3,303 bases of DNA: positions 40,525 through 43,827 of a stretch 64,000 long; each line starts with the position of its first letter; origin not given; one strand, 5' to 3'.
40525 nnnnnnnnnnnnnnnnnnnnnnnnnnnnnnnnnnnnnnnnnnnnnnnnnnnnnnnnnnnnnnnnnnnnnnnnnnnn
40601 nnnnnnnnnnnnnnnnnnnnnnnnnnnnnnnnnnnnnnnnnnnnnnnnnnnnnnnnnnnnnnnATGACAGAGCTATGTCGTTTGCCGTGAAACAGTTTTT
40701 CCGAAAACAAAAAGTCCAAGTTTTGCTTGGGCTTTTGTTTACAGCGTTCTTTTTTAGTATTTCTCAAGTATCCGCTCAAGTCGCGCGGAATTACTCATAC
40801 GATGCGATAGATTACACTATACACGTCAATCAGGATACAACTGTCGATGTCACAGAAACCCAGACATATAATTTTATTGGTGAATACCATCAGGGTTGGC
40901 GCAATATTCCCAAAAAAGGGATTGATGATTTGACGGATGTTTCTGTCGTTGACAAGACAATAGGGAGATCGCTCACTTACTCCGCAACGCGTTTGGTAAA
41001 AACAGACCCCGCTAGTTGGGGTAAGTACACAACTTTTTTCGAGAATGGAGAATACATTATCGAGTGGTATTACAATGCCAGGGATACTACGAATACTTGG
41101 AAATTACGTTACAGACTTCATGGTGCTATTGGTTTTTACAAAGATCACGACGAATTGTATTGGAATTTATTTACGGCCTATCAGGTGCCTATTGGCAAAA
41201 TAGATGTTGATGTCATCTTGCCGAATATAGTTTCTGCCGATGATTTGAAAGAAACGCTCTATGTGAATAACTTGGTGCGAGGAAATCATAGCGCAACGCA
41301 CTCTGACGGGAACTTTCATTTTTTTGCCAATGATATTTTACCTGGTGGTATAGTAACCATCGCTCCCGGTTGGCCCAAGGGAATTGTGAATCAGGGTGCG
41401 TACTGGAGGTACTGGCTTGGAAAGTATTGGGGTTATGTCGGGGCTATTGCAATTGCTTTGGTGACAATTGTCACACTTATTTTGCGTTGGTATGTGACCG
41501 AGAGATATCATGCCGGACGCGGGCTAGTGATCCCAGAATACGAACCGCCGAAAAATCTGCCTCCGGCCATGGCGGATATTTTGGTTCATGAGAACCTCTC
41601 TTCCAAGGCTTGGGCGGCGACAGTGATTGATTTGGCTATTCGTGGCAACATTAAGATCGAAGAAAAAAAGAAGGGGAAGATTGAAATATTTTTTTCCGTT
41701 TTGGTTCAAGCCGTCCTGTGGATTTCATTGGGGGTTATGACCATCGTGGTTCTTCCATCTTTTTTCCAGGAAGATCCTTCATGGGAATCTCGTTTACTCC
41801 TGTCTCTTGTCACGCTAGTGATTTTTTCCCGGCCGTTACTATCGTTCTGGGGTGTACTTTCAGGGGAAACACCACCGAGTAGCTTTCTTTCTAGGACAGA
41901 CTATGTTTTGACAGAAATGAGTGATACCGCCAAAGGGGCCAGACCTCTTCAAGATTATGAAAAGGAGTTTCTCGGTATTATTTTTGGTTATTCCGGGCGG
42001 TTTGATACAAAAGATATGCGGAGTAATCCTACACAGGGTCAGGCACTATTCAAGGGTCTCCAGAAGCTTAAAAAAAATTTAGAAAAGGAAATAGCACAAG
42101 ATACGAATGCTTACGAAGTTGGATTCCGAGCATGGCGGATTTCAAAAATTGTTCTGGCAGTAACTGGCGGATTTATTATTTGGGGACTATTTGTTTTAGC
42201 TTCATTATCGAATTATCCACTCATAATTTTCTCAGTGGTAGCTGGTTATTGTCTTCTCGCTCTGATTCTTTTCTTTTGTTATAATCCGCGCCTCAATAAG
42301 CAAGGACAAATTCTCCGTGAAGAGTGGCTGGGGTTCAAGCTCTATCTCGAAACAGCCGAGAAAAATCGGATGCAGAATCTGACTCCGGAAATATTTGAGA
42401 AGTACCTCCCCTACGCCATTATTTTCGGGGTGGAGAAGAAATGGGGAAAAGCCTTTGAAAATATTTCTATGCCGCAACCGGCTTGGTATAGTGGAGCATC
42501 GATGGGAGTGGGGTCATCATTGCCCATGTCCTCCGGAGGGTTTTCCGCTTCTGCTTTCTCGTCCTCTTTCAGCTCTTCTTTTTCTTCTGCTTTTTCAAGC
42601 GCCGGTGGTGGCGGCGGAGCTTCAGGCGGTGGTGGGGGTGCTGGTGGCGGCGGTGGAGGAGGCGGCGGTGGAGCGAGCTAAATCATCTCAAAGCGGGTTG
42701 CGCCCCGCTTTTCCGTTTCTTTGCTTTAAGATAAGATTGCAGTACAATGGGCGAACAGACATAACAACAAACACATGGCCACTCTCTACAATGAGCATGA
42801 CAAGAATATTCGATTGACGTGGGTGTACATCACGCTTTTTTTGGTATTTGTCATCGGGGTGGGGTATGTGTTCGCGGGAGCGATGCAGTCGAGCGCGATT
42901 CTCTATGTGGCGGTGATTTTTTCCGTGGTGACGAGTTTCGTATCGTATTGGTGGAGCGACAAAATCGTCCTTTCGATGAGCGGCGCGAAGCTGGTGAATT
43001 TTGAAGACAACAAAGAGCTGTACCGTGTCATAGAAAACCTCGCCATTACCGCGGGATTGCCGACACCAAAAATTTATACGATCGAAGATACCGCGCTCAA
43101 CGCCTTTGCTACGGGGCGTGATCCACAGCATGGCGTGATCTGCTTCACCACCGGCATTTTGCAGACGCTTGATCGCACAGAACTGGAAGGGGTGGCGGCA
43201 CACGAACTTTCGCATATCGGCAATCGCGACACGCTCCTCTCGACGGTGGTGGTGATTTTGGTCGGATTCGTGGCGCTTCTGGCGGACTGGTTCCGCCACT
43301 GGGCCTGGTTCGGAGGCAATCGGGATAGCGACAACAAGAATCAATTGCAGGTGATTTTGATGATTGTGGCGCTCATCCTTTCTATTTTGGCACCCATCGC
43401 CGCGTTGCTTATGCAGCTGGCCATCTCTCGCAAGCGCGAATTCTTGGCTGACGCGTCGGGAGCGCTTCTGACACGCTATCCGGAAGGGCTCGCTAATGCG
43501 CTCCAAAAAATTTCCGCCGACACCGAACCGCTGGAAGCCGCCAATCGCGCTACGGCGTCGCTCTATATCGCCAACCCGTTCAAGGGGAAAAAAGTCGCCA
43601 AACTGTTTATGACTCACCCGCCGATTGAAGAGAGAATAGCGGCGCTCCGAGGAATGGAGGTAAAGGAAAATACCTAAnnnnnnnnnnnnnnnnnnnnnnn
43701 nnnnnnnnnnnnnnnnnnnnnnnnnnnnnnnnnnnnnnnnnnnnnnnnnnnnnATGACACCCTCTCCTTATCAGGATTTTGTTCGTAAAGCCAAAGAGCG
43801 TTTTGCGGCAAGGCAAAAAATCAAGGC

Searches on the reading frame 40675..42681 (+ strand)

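Call 14: search_protein_families(library=pfam, proteins=[window:40675-42681:+], max_evalue=0.001)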
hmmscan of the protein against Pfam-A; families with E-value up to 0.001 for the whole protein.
window:40675-42681:+ (668 aa): 2 families
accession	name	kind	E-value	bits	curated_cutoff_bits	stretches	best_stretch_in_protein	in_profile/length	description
PF20990.2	DUF2207_C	-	5.8e-38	131.4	33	1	287-594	2-247/247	Predicted membrane protein (DUF2207) C-terminal domain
PF09972.14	DUF2207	-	5e-19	69.6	24.4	1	44-229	4-168/172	Predicted membrane protein (DUF2207) N-terminal domain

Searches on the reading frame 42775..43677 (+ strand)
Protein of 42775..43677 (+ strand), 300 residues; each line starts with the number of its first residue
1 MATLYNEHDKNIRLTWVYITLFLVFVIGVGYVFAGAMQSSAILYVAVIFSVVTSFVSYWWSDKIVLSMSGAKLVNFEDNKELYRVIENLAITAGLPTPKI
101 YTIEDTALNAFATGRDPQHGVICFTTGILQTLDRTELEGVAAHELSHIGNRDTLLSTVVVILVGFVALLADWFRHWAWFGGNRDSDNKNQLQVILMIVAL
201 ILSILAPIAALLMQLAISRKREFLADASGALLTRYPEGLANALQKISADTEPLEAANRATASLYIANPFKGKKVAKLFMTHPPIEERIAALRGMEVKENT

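Call 14: search_protein_families(library=pfam, proteins=[window:42775-43677:+], max_evalue=0.001)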
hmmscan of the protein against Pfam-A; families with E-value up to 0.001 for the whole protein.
window:42775-43677:+ (300 aa): 1 family
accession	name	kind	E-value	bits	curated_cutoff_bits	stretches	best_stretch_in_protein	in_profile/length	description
PF01435.24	Peptidase_M48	-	6.8e-34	117.7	20.3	1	78-294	3-185/186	Peptidase family M48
